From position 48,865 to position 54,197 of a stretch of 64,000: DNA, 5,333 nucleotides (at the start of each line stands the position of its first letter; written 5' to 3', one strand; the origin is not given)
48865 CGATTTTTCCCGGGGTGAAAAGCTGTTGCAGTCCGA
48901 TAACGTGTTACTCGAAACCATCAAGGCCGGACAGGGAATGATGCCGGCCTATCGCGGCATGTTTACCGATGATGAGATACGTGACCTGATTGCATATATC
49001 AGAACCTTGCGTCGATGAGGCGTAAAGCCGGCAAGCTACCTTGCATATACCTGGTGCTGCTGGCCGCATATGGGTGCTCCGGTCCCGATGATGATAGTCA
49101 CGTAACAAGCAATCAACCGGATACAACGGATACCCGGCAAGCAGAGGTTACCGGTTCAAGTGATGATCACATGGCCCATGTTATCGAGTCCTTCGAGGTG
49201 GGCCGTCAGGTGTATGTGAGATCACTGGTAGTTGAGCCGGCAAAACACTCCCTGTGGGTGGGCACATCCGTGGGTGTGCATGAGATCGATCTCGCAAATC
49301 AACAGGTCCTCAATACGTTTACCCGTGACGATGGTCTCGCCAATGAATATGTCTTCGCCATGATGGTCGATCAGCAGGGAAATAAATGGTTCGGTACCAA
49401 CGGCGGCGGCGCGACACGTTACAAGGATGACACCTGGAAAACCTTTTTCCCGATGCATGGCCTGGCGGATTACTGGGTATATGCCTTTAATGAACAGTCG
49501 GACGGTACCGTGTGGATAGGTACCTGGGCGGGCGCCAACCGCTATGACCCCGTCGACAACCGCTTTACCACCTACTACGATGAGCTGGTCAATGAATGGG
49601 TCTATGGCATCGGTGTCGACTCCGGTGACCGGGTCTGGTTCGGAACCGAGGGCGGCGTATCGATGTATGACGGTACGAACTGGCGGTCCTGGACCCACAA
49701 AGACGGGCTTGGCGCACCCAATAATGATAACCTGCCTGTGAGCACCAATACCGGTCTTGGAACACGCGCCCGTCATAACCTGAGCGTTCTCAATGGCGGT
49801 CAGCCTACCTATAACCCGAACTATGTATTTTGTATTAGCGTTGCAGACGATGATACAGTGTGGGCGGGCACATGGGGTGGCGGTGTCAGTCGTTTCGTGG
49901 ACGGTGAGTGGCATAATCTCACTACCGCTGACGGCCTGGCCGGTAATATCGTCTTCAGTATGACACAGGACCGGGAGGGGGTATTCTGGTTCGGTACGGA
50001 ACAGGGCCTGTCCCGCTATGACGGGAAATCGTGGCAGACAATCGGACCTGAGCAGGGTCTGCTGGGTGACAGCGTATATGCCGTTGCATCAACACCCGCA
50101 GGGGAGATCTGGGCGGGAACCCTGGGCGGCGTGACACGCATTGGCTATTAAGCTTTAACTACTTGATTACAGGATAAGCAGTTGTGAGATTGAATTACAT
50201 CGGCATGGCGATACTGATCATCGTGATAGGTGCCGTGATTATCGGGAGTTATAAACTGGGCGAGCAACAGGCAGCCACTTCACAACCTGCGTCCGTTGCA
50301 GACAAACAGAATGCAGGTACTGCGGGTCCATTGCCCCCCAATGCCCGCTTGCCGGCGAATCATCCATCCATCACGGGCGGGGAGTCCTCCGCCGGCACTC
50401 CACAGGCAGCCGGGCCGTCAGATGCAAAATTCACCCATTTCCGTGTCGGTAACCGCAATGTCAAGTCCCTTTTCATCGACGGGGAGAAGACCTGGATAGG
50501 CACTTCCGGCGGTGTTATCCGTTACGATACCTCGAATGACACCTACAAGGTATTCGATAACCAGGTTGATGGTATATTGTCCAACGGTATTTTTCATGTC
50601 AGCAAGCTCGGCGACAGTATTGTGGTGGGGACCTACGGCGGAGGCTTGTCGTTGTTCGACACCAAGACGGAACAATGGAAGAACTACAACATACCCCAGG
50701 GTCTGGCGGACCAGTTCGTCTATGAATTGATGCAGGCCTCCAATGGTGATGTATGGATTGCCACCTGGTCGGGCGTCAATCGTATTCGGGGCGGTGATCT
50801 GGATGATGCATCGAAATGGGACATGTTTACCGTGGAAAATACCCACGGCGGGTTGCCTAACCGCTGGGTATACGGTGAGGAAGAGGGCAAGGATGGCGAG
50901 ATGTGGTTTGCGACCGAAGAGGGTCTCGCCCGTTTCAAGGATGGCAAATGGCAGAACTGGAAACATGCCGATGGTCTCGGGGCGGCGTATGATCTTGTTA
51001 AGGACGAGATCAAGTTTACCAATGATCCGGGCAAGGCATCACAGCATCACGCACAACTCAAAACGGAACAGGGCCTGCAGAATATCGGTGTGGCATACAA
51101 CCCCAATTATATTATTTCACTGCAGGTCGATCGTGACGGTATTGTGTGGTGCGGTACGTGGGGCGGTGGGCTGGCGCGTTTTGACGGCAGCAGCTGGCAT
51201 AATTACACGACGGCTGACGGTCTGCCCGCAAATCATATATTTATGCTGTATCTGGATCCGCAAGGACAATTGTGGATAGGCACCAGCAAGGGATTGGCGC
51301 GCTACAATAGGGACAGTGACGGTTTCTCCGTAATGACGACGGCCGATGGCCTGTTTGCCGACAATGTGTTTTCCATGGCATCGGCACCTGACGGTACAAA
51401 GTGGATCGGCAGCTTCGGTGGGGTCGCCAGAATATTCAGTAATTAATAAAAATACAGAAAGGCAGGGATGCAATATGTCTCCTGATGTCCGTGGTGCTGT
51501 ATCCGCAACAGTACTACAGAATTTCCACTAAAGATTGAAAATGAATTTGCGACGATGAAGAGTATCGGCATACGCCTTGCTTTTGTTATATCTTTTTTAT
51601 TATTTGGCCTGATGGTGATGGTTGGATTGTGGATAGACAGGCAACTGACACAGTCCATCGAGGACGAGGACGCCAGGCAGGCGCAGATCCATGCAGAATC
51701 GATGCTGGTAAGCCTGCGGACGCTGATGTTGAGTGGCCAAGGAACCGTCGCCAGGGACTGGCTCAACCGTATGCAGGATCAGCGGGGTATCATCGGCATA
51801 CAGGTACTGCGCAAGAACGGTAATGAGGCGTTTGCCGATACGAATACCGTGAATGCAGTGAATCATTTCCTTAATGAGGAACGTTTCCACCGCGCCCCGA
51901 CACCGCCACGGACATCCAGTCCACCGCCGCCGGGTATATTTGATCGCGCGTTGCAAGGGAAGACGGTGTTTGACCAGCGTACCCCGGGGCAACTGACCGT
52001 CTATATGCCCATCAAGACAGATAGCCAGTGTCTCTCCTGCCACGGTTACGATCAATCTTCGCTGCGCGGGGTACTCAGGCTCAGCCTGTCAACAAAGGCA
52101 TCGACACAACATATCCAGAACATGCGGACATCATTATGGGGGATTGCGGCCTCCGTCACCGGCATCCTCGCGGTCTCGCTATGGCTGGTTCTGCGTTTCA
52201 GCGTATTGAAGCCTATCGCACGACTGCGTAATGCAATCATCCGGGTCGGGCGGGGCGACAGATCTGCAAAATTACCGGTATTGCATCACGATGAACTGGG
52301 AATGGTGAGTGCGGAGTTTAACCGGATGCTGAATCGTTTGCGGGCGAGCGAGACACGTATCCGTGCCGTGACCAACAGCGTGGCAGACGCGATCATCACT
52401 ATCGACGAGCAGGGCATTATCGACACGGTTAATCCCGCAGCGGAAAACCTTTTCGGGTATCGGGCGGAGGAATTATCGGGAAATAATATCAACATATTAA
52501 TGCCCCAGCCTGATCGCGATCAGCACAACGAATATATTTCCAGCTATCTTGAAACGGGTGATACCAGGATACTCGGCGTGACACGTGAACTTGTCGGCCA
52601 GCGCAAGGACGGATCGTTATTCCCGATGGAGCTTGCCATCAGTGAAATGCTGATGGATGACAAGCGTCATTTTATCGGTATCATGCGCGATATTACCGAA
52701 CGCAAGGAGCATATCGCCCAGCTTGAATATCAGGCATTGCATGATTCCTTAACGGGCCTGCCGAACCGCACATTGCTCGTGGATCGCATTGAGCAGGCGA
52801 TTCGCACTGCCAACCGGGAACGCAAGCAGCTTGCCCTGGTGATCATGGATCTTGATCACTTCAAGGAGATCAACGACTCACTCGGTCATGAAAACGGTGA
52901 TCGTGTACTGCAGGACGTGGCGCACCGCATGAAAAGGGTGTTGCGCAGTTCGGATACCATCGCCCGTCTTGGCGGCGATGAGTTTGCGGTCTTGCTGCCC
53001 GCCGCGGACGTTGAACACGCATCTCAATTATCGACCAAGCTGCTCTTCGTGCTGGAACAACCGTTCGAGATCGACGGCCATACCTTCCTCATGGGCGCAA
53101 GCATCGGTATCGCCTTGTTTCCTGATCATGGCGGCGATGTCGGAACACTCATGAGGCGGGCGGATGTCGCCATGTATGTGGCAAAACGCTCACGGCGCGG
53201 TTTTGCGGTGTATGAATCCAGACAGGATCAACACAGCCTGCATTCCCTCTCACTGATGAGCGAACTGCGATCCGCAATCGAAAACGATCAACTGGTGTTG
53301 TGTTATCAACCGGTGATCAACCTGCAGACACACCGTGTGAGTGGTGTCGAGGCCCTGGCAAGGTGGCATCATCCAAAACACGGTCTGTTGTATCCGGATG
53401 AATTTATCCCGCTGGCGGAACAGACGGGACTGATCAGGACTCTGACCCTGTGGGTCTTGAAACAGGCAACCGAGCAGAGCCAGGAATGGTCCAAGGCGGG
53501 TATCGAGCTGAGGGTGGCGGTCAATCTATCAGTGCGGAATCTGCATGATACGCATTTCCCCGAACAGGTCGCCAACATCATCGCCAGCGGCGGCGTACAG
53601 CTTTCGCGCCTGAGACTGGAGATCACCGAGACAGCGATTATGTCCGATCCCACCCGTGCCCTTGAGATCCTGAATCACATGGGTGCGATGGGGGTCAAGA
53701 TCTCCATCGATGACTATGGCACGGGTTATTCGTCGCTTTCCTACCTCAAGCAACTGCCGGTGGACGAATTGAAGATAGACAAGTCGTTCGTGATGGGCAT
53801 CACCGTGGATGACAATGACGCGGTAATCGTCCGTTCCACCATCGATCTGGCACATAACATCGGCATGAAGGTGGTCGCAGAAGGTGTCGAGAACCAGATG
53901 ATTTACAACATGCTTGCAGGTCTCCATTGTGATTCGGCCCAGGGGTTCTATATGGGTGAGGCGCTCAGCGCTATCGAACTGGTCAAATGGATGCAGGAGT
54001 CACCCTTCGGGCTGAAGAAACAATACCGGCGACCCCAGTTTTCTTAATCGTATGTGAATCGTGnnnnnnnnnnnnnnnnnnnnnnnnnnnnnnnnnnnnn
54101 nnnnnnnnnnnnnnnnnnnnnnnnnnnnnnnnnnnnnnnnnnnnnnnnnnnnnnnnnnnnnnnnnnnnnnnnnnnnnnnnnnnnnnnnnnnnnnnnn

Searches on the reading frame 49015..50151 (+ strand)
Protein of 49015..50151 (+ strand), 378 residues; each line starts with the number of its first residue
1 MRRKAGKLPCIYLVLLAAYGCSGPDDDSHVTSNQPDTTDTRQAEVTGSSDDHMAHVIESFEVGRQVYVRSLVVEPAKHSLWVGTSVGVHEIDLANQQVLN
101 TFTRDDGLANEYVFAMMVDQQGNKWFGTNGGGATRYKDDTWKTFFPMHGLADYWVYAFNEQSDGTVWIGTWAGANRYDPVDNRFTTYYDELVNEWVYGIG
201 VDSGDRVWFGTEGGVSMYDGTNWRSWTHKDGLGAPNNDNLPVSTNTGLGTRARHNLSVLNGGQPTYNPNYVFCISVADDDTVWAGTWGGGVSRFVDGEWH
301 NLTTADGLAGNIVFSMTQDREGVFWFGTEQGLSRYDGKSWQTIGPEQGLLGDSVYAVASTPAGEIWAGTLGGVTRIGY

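Call 86: search_protein_families(library=pfam, proteins=[window:49015-50151:+], max_evalue=0.00001)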
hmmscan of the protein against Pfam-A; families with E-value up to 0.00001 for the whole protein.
window:49015-50151:+ (378 aa): 1 family
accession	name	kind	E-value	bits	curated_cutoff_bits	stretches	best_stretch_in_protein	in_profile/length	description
PF07494.17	Reg_prop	-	7.1e-24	81.3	20.4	0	307-329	1-23/24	Two component regulator propeller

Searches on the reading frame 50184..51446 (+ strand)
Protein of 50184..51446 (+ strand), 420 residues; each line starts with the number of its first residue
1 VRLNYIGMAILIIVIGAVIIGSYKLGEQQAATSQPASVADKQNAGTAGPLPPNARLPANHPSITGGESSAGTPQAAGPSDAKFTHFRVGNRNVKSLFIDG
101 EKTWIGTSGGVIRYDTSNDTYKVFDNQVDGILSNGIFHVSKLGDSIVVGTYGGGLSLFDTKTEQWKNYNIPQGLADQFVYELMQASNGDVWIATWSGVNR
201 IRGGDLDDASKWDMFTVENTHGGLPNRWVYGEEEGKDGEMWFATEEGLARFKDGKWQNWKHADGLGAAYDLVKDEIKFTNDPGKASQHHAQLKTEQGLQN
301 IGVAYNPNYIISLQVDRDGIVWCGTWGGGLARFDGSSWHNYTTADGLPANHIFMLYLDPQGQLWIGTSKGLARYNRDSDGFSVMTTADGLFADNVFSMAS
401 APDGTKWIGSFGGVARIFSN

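Call 86: search_protein_families(library=pfam, proteins=[window:50184-51446:+], max_evalue=0.00001)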
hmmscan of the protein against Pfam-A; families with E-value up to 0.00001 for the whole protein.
window:50184-51446:+ (420 aa): 1 family
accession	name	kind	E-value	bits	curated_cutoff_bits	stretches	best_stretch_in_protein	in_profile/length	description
PF07494.17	Reg_prop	-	1.9e-23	79.9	20.4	0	346-368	1-23/24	Two component regulator propeller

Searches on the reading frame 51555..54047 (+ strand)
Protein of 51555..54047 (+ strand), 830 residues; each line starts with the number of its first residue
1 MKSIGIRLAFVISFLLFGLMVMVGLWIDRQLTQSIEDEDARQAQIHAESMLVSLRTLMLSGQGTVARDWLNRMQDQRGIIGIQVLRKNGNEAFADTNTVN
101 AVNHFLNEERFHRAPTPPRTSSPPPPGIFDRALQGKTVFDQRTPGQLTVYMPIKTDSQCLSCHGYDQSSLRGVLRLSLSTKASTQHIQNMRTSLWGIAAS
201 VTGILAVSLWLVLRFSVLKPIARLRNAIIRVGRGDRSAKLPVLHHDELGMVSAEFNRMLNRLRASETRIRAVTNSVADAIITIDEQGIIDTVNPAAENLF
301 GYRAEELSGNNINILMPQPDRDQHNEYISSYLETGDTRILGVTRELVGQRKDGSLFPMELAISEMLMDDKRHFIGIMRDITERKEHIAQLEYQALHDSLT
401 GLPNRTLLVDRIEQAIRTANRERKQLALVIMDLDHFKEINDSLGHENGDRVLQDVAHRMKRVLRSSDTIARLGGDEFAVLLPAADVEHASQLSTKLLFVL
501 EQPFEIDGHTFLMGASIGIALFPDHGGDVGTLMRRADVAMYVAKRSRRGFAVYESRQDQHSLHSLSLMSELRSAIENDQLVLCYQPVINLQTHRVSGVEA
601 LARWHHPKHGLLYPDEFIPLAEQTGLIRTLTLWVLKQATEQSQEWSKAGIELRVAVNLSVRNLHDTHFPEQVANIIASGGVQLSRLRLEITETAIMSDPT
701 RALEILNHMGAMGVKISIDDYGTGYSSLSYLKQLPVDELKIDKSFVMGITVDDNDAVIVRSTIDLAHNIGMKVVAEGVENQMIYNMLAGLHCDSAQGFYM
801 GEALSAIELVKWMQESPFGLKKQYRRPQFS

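Call 86: search_protein_families(library=pfam, proteins=[window:51555-54047:+], max_evalue=0.00001)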
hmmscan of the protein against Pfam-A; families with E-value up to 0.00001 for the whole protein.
window:51555-54047:+ (830 aa): 8 families
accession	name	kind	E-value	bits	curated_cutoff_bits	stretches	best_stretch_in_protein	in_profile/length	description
PF00563.25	EAL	-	1.1e-77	261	31.3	1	570-802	3-235/236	EAL domain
PF00990.26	GGDEF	-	2.5e-48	164.3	23.8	1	394-548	1-159/161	Diguanylate cyclase, GGDEF domain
PF00989.32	PAS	-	4.2e-18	65.8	22.6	1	268-380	2-113/113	PAS fold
PF13426.13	PAS_9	-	3e-17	63.2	27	1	278-382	2-103/103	PAS domain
PF00672.30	HAMP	-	1.1e-11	45.3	25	1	216-264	5-53/53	HAMP domain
PF08448.16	PAS_4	-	3.1e-10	40.7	23.1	1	274-385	2-110/110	PAS fold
PF24820.1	Diguanyl_cycl_sensor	-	2.4e-09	37.5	28.1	1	274-379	3-109/109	Diguanylate cyclase-like sensor domain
PF13188.13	PAS_8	-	4.3e-08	33.2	21.8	1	268-321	2-52/65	PAS domain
